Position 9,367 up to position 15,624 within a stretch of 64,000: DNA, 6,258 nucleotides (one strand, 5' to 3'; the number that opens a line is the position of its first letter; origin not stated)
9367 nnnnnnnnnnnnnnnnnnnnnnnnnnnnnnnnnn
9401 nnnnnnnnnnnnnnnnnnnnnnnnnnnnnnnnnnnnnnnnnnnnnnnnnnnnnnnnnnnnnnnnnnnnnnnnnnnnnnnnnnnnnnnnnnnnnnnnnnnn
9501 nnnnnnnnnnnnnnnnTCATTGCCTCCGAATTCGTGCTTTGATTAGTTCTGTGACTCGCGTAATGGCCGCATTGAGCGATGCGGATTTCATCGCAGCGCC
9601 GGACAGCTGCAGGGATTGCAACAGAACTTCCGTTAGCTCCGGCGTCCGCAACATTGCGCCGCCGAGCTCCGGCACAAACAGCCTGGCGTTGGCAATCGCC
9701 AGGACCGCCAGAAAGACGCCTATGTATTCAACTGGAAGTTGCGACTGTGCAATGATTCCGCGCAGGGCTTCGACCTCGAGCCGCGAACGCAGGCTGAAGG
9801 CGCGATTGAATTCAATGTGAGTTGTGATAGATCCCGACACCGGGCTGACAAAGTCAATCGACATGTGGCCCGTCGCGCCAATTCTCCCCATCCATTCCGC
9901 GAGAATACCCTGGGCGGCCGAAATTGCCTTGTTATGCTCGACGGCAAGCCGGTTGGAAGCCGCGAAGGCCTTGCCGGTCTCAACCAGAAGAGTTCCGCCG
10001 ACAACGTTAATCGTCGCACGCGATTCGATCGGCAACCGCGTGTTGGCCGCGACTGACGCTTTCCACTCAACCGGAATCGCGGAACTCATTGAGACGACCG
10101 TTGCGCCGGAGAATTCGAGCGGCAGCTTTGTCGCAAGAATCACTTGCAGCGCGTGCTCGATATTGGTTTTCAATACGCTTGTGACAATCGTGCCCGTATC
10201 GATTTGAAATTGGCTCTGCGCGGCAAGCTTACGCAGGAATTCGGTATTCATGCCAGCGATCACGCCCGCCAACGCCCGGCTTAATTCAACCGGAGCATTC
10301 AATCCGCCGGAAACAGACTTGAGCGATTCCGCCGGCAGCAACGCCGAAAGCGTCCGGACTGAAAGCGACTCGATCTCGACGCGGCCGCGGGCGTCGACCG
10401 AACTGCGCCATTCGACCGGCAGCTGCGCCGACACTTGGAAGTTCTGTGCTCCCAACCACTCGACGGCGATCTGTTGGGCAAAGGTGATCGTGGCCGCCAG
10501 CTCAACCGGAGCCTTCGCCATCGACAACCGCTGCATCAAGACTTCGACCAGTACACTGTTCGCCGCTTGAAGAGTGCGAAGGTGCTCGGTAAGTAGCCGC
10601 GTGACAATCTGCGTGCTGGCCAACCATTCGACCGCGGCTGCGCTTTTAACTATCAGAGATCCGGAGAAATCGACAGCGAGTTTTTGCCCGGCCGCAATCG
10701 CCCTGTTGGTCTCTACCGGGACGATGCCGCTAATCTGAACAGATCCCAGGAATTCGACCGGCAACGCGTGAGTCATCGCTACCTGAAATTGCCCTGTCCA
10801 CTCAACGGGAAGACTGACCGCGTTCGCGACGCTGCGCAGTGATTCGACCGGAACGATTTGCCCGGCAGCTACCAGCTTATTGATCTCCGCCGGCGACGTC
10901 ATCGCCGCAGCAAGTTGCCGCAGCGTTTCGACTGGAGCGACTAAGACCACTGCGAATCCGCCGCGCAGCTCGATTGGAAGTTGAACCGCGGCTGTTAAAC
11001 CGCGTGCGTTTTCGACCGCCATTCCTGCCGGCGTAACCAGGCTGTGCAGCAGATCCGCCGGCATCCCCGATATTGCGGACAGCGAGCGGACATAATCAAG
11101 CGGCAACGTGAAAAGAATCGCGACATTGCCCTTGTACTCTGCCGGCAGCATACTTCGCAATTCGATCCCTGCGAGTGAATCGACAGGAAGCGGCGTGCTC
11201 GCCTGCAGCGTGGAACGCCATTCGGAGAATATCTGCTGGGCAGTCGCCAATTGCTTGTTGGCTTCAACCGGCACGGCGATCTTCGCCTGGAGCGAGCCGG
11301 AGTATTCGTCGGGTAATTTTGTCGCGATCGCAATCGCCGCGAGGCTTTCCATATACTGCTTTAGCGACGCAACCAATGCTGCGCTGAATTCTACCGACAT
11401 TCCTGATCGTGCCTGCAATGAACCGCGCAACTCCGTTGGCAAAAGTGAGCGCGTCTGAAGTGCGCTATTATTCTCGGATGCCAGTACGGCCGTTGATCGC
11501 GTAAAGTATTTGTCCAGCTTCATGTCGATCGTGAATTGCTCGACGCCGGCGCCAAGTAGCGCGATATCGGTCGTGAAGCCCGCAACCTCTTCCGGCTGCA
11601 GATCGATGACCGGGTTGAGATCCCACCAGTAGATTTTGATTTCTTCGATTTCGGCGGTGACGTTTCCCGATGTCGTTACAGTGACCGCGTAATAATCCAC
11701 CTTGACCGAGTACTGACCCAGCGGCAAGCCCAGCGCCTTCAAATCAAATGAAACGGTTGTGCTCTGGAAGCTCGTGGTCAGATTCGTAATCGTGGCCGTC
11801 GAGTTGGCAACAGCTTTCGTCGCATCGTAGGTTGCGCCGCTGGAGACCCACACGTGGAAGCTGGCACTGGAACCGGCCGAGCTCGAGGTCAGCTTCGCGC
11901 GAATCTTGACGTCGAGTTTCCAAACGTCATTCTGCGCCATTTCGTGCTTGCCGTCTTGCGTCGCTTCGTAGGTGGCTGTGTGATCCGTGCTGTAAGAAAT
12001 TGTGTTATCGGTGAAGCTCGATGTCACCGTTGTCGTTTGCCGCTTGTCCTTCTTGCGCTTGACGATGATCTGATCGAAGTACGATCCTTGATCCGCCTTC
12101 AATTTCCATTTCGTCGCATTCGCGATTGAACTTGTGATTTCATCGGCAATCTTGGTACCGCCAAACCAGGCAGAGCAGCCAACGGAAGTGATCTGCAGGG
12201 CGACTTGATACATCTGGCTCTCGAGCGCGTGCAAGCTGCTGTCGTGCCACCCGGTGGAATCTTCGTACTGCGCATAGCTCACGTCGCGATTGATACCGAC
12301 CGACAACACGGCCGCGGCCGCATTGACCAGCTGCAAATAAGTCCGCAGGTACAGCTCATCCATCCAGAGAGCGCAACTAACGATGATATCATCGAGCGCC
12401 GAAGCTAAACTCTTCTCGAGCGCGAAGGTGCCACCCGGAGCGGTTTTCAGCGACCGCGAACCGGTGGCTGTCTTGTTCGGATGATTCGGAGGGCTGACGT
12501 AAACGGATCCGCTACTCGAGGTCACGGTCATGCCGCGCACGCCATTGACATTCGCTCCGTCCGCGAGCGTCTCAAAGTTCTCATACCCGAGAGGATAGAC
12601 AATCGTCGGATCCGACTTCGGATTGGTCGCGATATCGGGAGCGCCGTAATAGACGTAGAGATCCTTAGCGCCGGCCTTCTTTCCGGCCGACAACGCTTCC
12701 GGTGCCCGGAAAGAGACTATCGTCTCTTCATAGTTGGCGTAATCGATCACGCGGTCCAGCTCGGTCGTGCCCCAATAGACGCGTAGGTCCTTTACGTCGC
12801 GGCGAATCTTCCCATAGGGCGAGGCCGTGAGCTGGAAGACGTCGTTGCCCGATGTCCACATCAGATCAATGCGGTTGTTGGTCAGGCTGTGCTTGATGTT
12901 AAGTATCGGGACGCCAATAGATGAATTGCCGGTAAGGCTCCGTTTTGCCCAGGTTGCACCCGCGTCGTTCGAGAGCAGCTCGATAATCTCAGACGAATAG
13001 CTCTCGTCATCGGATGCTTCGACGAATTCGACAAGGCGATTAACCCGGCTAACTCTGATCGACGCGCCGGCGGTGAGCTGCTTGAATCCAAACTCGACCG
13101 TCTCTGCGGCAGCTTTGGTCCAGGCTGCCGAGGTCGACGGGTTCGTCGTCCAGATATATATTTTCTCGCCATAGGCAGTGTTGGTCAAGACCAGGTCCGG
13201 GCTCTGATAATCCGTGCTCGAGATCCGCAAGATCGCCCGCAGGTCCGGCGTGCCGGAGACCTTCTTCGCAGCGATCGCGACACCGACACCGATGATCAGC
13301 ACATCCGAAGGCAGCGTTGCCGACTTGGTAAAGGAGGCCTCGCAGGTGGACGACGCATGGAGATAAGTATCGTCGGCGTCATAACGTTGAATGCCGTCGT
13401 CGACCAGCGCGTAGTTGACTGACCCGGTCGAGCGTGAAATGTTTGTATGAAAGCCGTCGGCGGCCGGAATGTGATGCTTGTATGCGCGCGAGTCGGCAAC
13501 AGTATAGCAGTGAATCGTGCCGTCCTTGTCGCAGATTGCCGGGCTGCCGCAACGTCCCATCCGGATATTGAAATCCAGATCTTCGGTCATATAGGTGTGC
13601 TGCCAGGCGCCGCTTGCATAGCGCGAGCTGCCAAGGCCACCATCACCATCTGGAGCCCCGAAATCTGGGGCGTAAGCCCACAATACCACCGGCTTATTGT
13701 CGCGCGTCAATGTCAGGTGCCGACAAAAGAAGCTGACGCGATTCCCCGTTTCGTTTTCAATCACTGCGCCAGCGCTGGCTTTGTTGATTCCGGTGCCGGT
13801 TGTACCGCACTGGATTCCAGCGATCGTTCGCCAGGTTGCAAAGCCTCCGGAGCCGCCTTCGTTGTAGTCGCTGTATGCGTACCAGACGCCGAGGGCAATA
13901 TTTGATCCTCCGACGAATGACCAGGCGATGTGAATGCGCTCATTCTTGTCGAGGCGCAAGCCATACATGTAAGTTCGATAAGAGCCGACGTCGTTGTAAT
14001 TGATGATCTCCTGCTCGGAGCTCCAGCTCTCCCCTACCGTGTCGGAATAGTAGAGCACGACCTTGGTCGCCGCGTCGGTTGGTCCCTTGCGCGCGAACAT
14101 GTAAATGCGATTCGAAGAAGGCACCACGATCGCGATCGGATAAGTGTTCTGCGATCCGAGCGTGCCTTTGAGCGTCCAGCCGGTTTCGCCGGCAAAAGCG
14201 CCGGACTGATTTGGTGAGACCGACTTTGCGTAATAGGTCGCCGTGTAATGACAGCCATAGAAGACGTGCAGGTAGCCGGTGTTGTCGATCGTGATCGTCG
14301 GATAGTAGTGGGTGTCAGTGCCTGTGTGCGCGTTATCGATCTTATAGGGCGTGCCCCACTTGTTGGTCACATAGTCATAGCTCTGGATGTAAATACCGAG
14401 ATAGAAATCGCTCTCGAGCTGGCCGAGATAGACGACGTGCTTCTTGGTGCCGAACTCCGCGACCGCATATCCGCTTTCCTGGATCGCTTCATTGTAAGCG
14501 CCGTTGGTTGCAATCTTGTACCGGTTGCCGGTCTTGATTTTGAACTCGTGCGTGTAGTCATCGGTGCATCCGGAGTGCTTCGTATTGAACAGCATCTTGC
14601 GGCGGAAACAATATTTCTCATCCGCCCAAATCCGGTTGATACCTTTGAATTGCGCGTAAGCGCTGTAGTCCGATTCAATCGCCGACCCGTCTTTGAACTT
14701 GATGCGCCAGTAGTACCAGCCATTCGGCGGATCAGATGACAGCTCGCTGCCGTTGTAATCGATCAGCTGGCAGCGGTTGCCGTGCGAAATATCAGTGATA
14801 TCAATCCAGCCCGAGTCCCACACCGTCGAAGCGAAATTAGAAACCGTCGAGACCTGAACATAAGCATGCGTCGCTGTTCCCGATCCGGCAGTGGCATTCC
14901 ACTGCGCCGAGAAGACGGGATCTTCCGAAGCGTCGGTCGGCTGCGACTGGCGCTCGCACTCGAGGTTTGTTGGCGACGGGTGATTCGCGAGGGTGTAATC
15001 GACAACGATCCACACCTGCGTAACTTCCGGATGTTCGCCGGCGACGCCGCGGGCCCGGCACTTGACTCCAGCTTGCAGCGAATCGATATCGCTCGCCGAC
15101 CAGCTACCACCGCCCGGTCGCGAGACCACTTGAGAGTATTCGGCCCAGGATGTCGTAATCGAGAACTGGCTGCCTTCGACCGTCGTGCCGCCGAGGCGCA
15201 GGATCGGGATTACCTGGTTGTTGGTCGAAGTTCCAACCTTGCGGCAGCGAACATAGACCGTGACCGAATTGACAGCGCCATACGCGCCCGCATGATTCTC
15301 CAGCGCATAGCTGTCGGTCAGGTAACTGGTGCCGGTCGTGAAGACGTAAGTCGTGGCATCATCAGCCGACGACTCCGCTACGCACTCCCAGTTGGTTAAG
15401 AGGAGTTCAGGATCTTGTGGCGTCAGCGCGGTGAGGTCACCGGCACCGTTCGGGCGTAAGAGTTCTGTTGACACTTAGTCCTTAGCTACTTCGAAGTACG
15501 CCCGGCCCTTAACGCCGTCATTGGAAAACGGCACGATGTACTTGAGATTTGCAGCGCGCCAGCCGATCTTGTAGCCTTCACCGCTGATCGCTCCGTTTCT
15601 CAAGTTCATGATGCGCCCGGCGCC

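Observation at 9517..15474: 1985-aa fibre protein whose C-terminal third consists of about 40 tandem 18-residue LPVEW-type repeats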

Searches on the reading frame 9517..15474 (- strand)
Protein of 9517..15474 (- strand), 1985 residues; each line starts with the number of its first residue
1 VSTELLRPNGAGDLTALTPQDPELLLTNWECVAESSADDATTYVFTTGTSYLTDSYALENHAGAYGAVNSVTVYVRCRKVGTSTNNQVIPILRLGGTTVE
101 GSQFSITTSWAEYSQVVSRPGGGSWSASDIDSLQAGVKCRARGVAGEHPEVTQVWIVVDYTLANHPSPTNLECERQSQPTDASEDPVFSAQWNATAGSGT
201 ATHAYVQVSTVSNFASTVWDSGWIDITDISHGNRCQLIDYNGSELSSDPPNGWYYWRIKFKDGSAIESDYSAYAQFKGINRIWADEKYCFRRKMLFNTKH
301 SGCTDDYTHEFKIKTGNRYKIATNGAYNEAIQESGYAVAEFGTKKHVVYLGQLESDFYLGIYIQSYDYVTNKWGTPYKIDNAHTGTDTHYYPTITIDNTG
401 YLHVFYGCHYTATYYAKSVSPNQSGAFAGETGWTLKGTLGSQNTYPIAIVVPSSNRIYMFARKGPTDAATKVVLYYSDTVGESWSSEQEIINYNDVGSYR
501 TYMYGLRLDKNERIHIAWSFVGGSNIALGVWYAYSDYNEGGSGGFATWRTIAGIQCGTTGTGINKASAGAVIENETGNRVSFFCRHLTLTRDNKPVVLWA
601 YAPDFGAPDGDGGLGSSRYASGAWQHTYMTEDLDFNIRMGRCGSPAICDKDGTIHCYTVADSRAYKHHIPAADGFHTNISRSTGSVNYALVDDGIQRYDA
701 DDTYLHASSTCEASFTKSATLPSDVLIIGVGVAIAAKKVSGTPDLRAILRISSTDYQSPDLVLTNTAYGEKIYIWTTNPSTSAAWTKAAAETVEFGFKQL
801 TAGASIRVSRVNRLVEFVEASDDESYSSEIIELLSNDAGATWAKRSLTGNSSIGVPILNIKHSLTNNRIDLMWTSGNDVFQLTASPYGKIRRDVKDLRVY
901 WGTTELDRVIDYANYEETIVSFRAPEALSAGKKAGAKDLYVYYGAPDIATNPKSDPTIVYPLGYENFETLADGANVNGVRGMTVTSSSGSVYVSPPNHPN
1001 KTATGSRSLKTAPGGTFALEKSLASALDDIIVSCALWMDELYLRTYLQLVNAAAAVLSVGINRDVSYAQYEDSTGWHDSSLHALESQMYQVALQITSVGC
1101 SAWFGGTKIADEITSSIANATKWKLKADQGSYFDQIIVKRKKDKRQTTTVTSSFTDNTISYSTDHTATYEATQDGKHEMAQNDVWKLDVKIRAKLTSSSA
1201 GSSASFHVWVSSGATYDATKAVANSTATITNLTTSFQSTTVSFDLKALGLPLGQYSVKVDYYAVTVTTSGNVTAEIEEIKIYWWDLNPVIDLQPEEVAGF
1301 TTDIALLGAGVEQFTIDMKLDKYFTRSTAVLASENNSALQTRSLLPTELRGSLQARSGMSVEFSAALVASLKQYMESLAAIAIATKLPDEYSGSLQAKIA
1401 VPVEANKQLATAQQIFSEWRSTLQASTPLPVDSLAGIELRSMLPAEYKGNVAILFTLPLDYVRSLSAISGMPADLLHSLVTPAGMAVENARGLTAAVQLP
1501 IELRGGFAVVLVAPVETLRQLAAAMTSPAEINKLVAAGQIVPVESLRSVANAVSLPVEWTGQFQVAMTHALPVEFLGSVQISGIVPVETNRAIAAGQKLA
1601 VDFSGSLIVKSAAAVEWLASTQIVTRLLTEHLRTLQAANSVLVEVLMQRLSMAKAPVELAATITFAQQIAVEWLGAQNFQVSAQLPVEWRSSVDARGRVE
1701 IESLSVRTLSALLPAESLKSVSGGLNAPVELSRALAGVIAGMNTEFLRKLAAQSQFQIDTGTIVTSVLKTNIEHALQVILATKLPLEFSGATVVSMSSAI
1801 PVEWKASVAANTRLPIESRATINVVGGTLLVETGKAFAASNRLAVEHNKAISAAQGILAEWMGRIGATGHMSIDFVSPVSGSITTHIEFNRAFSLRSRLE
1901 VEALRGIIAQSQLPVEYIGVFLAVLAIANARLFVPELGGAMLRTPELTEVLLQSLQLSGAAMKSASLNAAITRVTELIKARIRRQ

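Call 7: search_protein_families(library=pfam, proteins=[window:9517-15474:-], max_evalue=0.01)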
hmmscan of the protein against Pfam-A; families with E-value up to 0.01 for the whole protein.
window:9517-15474:- (1985 aa): 2 families
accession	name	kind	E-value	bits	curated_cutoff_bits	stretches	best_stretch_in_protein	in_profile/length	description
PF15892.11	BNR_4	-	4.2e-21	76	27.3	1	367-631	19-260/272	BNR repeat-containing family member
PF25788.1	Ig_Rha78A_N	-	0.00013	22.6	27.4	1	168-277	1-100/105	Rha78A-like, N-terminal immunoglobulin domain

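Call 9: search_protein_families(library=phrogs, proteins=[window:9517-15474:-], max_evalue=0.001)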
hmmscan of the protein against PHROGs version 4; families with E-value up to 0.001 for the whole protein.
window:9517-15474:- (1985 aa): 2 families
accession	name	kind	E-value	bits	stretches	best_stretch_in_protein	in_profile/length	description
phrog_2448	-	unknown function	9.2e-17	62.2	2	6-140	202-334/335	-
phrog_6368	-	unknown function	1e-15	58.8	2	713-798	237-325/328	-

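Call 10: search_solved_structures(query=window:9517-15474:-, max_evalue=1)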
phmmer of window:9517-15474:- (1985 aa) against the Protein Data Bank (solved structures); distinct sequences matched with E-value up to 1: 8.
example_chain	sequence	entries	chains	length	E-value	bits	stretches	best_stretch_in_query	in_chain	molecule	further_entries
5uam_A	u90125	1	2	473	0.0023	18.7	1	361-413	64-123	Ulvan Lyase-PL25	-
5muk_A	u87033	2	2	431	0.011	16.4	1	353-520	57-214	Neuraminidase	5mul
5uas_A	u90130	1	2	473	0.018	15.7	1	361-413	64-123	UlvanLyase-PL25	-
4irt_A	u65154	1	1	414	0.041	14.5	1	349-520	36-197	Uncharacterized protein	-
5mvh_A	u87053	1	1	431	0.34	11.5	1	348-520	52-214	BACCELL_00856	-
5yj8_A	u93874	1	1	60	0.36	11.4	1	870-922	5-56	Tudor domain-containing protein 3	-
7ys8_A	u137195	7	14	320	0.48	11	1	962-1003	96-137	UDP-glucose 4-epimerase | UDP-glucose 4-epimerase along with EC 5.1.3.2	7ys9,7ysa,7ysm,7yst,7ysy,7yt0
3pnw_C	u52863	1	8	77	0.83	10.2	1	871-925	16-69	Tudor domain-containing protein 3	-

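Call 17: find_related_loci(query=window:9520-15474:-, collection=viral_contigs, flank=8000)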
Query window:9520-15474:- (1985 aa) in viral_contigs; peptide patterns used: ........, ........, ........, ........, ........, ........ (x = any residue, [..] = any of these).
No stretch of DNA in the collection matches any of the patterns.

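Call 27: find_related_loci(query=window:9520-15474:-, collection=genome_contigs, flank=10000)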
Query window:9520-15474:- (1985 aa) in genome_contigs; peptide patterns used: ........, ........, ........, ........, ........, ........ (x = any residue, [..] = any of these).
18 stretches matched a pattern, but none encodes a relative of the query by tblastn (E <= 1e-3).

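Call 49: find_encoding_contigs(protein=window:9520-15474:-, flank=3000, max_places=4)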
Protein window:9520-15474:- (1985 aa): no gene with exactly this product is on record in the collection.

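Call 58: search_protein_families(library=ncbifam, proteins=[window:9520-15474:-], max_evalue=0.01)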
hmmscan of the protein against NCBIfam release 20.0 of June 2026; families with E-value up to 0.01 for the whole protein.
window:9520-15474:- (1985 aa): 1 family
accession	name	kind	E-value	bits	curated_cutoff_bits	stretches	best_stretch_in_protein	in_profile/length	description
NF052497.1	AlphRhmnaseBT3686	equivalog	2.5e-08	32.8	700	1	339-539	40-230/424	alpha-l-rhamnosidase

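Call 89: find_homologous_proteins(query=window:9520-15474:-, max_evalue=1e-10)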
Query window:9520-15474:- (1985 aa): 24 proteins with E <= 1e-10 among 8000 candidates.
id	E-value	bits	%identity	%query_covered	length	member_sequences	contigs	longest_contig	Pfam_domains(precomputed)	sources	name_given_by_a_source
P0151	0.0e+0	4454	100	100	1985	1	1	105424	PF15892.12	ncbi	-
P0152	0.0e+0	2076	49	100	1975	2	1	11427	PF25788.3,PF15892.12,PF13088.13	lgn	-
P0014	0.0e+0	2062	49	100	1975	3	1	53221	PF15892.12,PF13088.13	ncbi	-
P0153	0.0e+0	2061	55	57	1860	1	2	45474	PF15892.12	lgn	-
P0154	0.0e+0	2053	54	57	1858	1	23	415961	PF15892.12,PF13088.13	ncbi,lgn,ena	-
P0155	0.0e+0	1992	48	100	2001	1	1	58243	PF15892.12,PF13088.13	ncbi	-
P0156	0.0e+0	1954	41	94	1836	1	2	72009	PF15892.12,PF13088.13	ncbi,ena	ncbi:MAG: BNR-4 repeat-containing protein [Candidatus Zixiibacteriota bacterium]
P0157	0.0e+0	1939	54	56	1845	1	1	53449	PF15892.12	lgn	-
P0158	0.0e+0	1305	49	57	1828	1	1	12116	PF15892.12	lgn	-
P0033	0.0e+0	1293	37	100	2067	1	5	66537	PF15892.12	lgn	-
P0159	3.6e-278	945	34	93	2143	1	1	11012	PF15892.12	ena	-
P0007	1.6e-276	939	38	53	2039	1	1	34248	PF15892.12,PF13088.13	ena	-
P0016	1.3e-275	936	29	97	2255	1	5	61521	PF15892.12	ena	-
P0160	8.7e-269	914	32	93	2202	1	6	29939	PF15892.12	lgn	-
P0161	1.5e-261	890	28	66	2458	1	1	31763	PF15892.12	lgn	-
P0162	1.1e-245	837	31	98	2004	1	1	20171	PF15892.12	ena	-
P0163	2.0e-214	733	28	92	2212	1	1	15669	PF15892.12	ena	-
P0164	7.1e-209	715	30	97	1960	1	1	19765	PF15892.12,PF13088.13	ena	-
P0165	4.4e-202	693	29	86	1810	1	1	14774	PF15892.12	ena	-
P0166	2.7e-196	673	35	52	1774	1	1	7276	PF25788.3,PF15892.12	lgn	-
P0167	1.4e-174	601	32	54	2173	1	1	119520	PF25788.3,PF15892.12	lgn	-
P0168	4.8e-157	543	32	35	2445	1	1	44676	PF15892.12,PF13088.13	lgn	-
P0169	9.7e-41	158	40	5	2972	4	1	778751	PF02018.24,PF25788.3,PF10102.15,PF13249.13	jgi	jgi:hypothetical protein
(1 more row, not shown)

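Call 90: find_encoding_contigs(protein=P0151, flank=2000, max_places=2)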
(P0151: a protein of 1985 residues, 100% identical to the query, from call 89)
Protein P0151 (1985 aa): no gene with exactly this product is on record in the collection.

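Call 91: find_encoding_contigs(protein=P0154, flank=10000, max_places=2)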
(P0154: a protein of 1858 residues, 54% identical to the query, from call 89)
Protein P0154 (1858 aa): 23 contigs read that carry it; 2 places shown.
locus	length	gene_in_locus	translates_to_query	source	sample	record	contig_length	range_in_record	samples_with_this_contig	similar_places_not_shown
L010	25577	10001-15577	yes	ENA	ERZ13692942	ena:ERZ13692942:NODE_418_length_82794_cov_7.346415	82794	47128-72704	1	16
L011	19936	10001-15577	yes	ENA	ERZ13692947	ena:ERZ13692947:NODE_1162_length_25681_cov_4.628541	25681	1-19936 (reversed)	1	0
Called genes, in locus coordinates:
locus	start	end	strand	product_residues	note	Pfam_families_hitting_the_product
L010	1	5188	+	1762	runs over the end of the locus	-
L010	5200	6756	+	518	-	-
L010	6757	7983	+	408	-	PF09684:Tail_P2_I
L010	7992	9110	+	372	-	-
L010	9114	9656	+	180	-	-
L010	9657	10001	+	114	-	-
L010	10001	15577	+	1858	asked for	PF15892:BNR_4, PF13088:BNR_2 (faint)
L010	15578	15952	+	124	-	-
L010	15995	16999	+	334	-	-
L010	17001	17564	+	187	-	PF05838:Glyco_hydro_108, PF09374:PG_binding_3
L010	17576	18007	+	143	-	-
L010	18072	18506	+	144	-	-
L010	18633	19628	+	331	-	PF01972:SDH_protease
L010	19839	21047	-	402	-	PF22022:Phage_int_M (faint), PF00589:Phage_integrase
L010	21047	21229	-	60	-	PF12728:HTH_17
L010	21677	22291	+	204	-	PF04542:Sigma70_r2 (faint)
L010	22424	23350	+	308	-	-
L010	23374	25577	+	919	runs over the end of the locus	PF13432:TPR_16 (faint), PF00515:TPR_1 (faint), PF07719:TPR_2 (faint), PF13176:TPR_7 (faint), PF24885:TPR_NPHP3, PF13374:TPR_10 (weak), PF13424:TPR_12, PF12770:CHAT, +1 more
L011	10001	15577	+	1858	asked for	PF15892:BNR_4, PF13088:BNR_2 (faint)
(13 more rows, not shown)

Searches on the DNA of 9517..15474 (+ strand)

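Call 11: search_dna_similar(query=window:9517-15474:+, collection=phages, mode=near, max_rows=15)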
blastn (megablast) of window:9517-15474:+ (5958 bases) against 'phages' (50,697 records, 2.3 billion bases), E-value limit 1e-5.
No match.
